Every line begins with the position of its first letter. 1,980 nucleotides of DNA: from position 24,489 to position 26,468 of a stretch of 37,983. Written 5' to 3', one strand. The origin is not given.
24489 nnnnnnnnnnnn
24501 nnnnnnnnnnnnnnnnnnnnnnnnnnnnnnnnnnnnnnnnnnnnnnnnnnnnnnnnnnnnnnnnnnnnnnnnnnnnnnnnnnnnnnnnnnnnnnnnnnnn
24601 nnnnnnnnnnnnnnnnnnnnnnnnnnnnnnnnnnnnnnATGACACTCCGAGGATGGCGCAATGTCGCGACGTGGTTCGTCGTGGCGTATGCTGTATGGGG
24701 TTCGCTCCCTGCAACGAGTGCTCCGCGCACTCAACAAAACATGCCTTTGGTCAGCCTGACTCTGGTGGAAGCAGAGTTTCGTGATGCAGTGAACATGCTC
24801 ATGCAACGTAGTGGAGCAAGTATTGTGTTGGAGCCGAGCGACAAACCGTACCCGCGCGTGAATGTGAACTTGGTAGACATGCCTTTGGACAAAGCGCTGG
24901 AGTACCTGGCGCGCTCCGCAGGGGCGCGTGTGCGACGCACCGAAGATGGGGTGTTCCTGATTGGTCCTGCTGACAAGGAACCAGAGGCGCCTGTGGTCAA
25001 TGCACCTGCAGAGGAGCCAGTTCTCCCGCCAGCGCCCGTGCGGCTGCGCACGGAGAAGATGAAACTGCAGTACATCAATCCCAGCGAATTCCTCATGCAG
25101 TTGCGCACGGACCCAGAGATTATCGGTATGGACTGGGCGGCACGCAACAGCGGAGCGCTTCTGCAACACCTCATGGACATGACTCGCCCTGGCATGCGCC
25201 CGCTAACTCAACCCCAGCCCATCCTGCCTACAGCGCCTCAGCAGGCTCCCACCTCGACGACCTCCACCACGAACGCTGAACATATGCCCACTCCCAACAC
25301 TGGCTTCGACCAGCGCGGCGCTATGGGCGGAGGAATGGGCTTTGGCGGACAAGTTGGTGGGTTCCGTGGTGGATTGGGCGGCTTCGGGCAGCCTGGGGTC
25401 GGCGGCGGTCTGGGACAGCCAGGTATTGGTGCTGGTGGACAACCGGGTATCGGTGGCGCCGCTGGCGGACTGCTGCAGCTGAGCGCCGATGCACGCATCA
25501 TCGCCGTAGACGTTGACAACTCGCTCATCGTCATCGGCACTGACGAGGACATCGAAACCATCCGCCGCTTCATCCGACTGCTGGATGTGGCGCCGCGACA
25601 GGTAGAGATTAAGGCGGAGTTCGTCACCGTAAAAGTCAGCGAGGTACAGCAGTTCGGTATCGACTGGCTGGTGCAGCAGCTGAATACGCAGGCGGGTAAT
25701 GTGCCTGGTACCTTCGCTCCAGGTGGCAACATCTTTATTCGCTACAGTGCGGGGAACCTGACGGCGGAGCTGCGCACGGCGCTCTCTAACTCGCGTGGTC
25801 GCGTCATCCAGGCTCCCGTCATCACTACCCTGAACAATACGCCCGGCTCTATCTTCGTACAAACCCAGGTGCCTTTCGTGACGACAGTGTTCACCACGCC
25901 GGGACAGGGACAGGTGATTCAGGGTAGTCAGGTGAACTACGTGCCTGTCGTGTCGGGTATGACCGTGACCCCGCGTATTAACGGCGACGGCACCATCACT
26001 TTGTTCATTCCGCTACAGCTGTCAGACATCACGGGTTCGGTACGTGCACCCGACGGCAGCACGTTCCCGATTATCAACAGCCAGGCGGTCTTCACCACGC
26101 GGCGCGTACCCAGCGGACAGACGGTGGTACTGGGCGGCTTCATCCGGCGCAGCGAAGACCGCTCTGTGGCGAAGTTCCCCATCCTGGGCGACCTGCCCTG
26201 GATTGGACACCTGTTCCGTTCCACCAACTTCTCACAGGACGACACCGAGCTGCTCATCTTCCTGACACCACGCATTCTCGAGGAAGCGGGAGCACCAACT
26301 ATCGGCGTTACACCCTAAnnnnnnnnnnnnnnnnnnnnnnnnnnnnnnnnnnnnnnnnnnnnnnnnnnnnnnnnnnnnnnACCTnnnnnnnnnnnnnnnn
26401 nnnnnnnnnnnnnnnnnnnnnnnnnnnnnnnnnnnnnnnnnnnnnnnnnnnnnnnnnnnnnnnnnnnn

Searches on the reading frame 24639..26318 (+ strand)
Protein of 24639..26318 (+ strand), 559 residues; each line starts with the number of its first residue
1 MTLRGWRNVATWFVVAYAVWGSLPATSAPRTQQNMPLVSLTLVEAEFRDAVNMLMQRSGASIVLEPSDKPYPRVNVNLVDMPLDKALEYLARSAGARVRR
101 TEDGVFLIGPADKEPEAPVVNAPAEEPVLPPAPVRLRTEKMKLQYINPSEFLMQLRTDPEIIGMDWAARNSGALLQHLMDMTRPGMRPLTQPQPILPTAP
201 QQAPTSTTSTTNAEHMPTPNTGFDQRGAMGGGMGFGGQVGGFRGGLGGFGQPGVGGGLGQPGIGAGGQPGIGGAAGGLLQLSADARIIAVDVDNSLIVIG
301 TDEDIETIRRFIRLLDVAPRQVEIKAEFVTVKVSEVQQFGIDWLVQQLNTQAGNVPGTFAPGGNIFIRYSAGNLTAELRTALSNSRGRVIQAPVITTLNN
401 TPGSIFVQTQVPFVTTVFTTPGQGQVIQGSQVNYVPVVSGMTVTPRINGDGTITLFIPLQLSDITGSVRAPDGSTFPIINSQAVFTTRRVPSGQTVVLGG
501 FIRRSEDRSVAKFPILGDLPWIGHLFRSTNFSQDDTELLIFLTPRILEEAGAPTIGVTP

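Call 3: search_protein_families(library=pfam, proteins=[window:24639-26318:+], max_evalue=0.1)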
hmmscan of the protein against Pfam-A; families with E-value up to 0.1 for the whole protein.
window:24639-26318:+ (559 aa): 4 families
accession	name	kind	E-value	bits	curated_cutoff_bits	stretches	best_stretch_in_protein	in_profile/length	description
PF00263.26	Secretin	-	4.1e-41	140.8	27.5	1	383-547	4-168/169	Bacterial type II and III secretion system protein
PF03958.22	Secretin_N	-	2.8e-07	31.1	28.2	1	282-321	30-69/69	Bacterial type II/III secretion system short domain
PF07660.19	STN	-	0.0024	18.1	28.4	1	72-111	14-52/52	Secretin and TonB N terminus short domain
PF16208.10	Keratin_2_head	-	0.013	16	28.2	1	212-297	62-147/161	Keratin type II head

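Call 8: search_protein_families(library=ncbifam, proteins=[window:24639-26318:+], max_evalue=0.1)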
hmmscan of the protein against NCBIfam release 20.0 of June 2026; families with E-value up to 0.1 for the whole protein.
window:24639-26318:+ (559 aa): 9 families
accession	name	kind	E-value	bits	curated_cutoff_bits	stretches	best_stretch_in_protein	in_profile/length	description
TIGR02517.1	type_II_gspD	equivalog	7.1e-52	176.7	351.35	2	373-550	416-593/600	type II secretion system secretin GspD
TIGR02515.1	IV_pilus_PilQ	subfamily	1.2e-51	176.1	284.35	3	371-548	258-428/428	type IV pilus secretin PilQ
TIGR02516.1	type_III_yscC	equivalog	4.3e-33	114.6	238.45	1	282-548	196-462/463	type III secretion system outer membrane ring subunit SctC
TIGR02519.1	pilus_MshL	equivalog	4.2e-31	108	250.2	1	295-547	9-290/290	pilus (MSHA type) biogenesis protein MshL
NF010083.0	PRK13568.1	equivalog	5.7e-29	101.1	554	1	281-548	148-418/419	DNA uptake porin HofQ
NF042912.1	Amuc_1098_fam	equivalog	2.5e-27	95.3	750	2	476-553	725-802/805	Amuc_1098 family type IV pilus outer membrane protein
NF011873.0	PRK15346.1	equivalog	5.9e-25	87.9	524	1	284-532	234-479/499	EscC/YscC/HrcC family type III secretion system outer membrane ring protein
NF007851.2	PRK10560.1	exception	1.7e-22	79.8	598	1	279-548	138-410/412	DNA uptake porin HofQ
TIGR02520.1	pilus_B_mal_scr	equivalog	9.5e-09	34.3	287.65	1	290-508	242-479/513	PilN family type IVB pilus formation outer membrane protein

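Call 45: find_homologous_proteins(query=window:24639-26315:+, max_evalue=1e-20)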
Query window:24639-26315:+ (559 aa): 130 proteins with E <= 1e-20 among 8000 candidates; the best 120 are listed.
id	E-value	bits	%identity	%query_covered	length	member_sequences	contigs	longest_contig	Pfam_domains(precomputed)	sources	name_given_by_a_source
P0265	0.0e+0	1129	89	100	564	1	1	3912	PF03958.23,PF00263.27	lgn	-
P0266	0.0e+0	1127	88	100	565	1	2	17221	PF03958.23,PF00263.27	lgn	-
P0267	0.0e+0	1122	87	100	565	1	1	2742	PF03958.23,PF00263.27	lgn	-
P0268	0.0e+0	1048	82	100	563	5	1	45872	PF03958.23,PF00263.27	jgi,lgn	-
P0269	0.0e+0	1042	100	85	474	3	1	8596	PF03958.23,PF00263.27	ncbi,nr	ncbi:MAG: secretin N-terminal domain-containing protein, partial [Armatimonadota bacterium]|nr:secre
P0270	0.0e+0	1033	93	50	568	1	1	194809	PF03958.23,PF00263.27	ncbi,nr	ncbi:MAG: hypothetical protein KatS3mg022_3297 [Armatimonadota bacterium]|nr:MAG: hypothetical prote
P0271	0.0e+0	1031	93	50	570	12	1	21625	PF03958.23,PF00263.27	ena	-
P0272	0.0e+0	1024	94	50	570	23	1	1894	PF03958.23,PF00263.27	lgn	-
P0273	0.0e+0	1023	96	86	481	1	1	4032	PF03958.23,PF00263.27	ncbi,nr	ncbi:MAG: secretin N-terminal domain-containing protein, partial [Armatimonadota bacterium]|nr:secre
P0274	0.0e+0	1022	93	50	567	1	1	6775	PF03958.23,PF00263.27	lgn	-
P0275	0.0e+0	1021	93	50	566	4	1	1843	PF03958.23,PF00263.27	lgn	-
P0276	0.0e+0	1018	93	50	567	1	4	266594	PF03958.23,PF00263.27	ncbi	-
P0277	0.0e+0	1017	91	50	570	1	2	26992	PF03958.23,PF00263.27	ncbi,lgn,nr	ncbi:MAG: secretin N-terminal domain-containing protein [Armatimonadota bacterium]|nr:hypothetical p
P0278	1.5e-297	1006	93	50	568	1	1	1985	PF03958.23,PF00263.27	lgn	-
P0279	1.6e-297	1006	90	50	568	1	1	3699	PF03958.23,PF00263.27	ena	-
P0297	5.1e-121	424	51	48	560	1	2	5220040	PF00263.27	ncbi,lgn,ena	-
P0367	2.2e-25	108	29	48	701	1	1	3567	PF21305.3,PF03958.23,PF11741.14,PF00263.27,PF07660.20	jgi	jgi:type IV pilus assembly protein PilQ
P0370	2.2e-24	105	28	48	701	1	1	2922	PF21305.3,PF03958.23,PF11741.14,PF00263.27,PF07660.20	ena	-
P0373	2.5e-24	104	28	48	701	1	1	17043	PF21305.3,PF03958.23,PF11741.14,PF00263.27,PF07660.20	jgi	jgi:type IV pilus assembly protein PilQ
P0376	6.9e-23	100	29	48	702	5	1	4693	PF21305.3,PF03958.23,PF11741.14,PF00263.27,PF07660.20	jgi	jgi:type IV pilus assembly protein PilQ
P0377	7.5e-23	99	27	51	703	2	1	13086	PF21305.3,PF03958.23,PF11741.14,PF00263.27,PF07660.20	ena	-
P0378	9.3e-23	99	36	35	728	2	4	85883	PF03958.23,PF11741.14,PF00263.27,PF07660.20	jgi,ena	-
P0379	9.5e-23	99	29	48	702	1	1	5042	PF21305.3,PF03958.23,PF11741.14,PF00263.27,PF07660.20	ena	-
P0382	1.4e-22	99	30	50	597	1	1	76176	PF21305.3,PF03958.23,PF11741.14,PF00263.27,PF07660.20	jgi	jgi:type IV pilus assembly protein PilQ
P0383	1.4e-22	99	30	50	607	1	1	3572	PF21305.3,PF03958.23,PF11741.14,PF00263.27,PF07660.20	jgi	jgi:type IV pilus assembly protein PilQ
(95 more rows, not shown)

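Call 57: predict_structure(alignment_id=A3)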
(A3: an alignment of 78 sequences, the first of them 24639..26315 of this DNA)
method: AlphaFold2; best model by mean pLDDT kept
length: 559 residues; sequences in the alignment: 78
mean_pLDDT: 72.6   pTM: 0.45
mean pLDDT of the five models: 72.6, 71.5, 71.3, 70.2, 68.6
residues with pLDDT >= 90: 139; 70-90: 229; 50-70: 66; < 50: 125
segments of 3 or more residues with pLDDT < 50: 22-33, 113-125, 186-276, 553-559
pLDDT, mean of each block of 10 residues (from residue 1): 68 73 42 71 93 92 89 93 93 92 88 50 51 84 91 78 53 65 51 40 38 38 37 35 36 36 37 52 86 91 92 89 88 73 77 64 70 79 71 87 89 85 76 89 93 93 85 84 91 89 82 81 80 83 87 45
secondary structure, 60 per line:
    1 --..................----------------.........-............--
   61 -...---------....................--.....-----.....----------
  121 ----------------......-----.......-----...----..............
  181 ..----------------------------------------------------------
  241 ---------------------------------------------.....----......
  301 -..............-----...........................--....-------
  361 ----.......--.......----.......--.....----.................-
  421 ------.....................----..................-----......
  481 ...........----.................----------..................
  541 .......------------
elements in order: H3-20 E37-45 H47-58 E62-64 E74-82 H83-93 E96-100 E106-110 E137-142 H148-154 E160-162 H167-182 E286-290 E295-300 H302-315 E321-347 E350-353 E365-371 E374-380 E385-391 E394-398 E403-419 E427-447 E452-469 E475-491 E496-512 H523-526 E527-547

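Call 61: fold_search(model_id=the predicted structure, library=pdb)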
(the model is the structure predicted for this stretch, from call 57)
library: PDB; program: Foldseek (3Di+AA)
matches with E <= 10: 706; with E <= 0.001: 40
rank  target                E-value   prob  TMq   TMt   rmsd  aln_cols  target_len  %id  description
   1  6w6m_A                4.7e-24  1.00  0.35  0.45  13.7       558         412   19  Single particle cryoEM structure of V. cholerae Type IV competence pilus secretin PilQ (released 2020-10-14)
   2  7ah9_5B               3.7e-23  1.00  0.31  0.34  34.2       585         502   16  Substrate-engaged type 3 secretion system needle complex from Salmonella enterica typhimurium - SpaR state 1 (released 2021-03-17)
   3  6q14_A                1.7e-22  1.00  0.31  0.35  30.1       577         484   15  Structure of the Salmonella SPI-1 injectisome NC-base (released 2019-10-23)
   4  7ah9_5N               1.7e-22  1.00  0.31  0.34  31.8       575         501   16  Substrate-engaged type 3 secretion system needle complex from Salmonella enterica typhimurium - SpaR state 1 (released 2021-03-17)
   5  7ah9_5O               3.0e-22  1.00  0.31  0.34  33.2       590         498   15  Substrate-engaged type 3 secretion system needle complex from Salmonella enterica typhimurium - SpaR state 1 (released 2021-03-17)
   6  6q14_B                3.2e-22  1.00  0.31  0.35  30.2       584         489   15  Structure of the Salmonella SPI-1 injectisome NC-base (released 2019-10-23)
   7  7ah9_5C               4.5e-22  1.00  0.30  0.34  32.7       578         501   16  Substrate-engaged type 3 secretion system needle complex from Salmonella enterica typhimurium - SpaR state 1 (released 2021-03-17)
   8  7ah9_5G               5.6e-22  1.00  0.31  0.34  31.8       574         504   16  Substrate-engaged type 3 secretion system needle complex from Salmonella enterica typhimurium - SpaR state 1 (released 2021-03-17)
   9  7ah9_5P               5.9e-22  1.00  0.31  0.34  32.0       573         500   16  Substrate-engaged type 3 secretion system needle complex from Salmonella enterica typhimurium - SpaR state 1 (released 2021-03-17)
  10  7ah9_5M               6.8e-22  1.00  0.30  0.34  30.8       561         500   17  Substrate-engaged type 3 secretion system needle complex from Salmonella enterica typhimurium - SpaR state 1 (released 2021-03-17)
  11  7ah9_5J               6.8e-22  1.00  0.31  0.34  31.2       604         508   15  Substrate-engaged type 3 secretion system needle complex from Salmonella enterica typhimurium - SpaR state 1 (released 2021-03-17)
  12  7ah9_5K               1.8e-21  1.00  0.31  0.34  31.7       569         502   16  Substrate-engaged type 3 secretion system needle complex from Salmonella enterica typhimurium - SpaR state 1 (released 2021-03-17)
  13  7ah9_5E               1.9e-21  1.00  0.30  0.33  31.6       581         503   15  Substrate-engaged type 3 secretion system needle complex from Salmonella enterica typhimurium - SpaR state 1 (released 2021-03-17)
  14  7ah9_5D               2.1e-21  1.00  0.31  0.34  32.5       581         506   15  Substrate-engaged type 3 secretion system needle complex from Salmonella enterica typhimurium - SpaR state 1 (released 2021-03-17)
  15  5tcr_A                6.2e-21  1.00  0.31  0.36  30.0       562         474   16  Atomic model of the Salmonella SPI-1 type III secretion injectisome basal body proteins InvG, PrgH, and PrgK (released 2016-12-21)
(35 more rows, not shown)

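Call 67: find_encoding_contigs(protein=P0297, flank=6000, max_places=2)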
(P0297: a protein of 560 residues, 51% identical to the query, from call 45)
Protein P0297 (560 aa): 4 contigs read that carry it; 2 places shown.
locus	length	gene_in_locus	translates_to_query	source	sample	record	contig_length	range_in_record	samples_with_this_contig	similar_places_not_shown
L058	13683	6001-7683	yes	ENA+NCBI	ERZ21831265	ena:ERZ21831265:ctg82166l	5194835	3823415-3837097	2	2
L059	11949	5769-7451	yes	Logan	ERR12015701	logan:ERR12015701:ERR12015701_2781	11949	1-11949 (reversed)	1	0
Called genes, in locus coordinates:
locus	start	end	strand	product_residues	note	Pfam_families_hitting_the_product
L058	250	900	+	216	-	PF12706:Lactamase_B_2, PF23023:Anti-Pycsar_Apyc1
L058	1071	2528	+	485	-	PF11104:PilM_2, PF06723:MreB_Mbl (faint), PF11104:PilM_2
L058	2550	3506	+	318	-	-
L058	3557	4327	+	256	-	-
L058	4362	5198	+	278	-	-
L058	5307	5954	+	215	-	PF07660:STN (faint)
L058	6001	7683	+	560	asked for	PF00263:Secretin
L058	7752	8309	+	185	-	PF13238:AAA_18, PF01202:SKI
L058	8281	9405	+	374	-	PF13685:Fe-ADH_2 (weak), PF01761:DHQ_synthase, PF24621:DHQS_C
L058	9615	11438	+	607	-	PF00069:Pkinase, PF07714:PK_Tyr_Ser-Thr, PF03793:PASTA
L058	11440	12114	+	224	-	PF00834:Ribul_P_3_epim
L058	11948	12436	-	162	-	-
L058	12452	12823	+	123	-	-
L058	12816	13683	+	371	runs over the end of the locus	PF00383:dCMP_cyt_deam_1, PF14437:MafB19-deam, PF01872:RibD_C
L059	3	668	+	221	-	?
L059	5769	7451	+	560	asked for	PF00263:Secretin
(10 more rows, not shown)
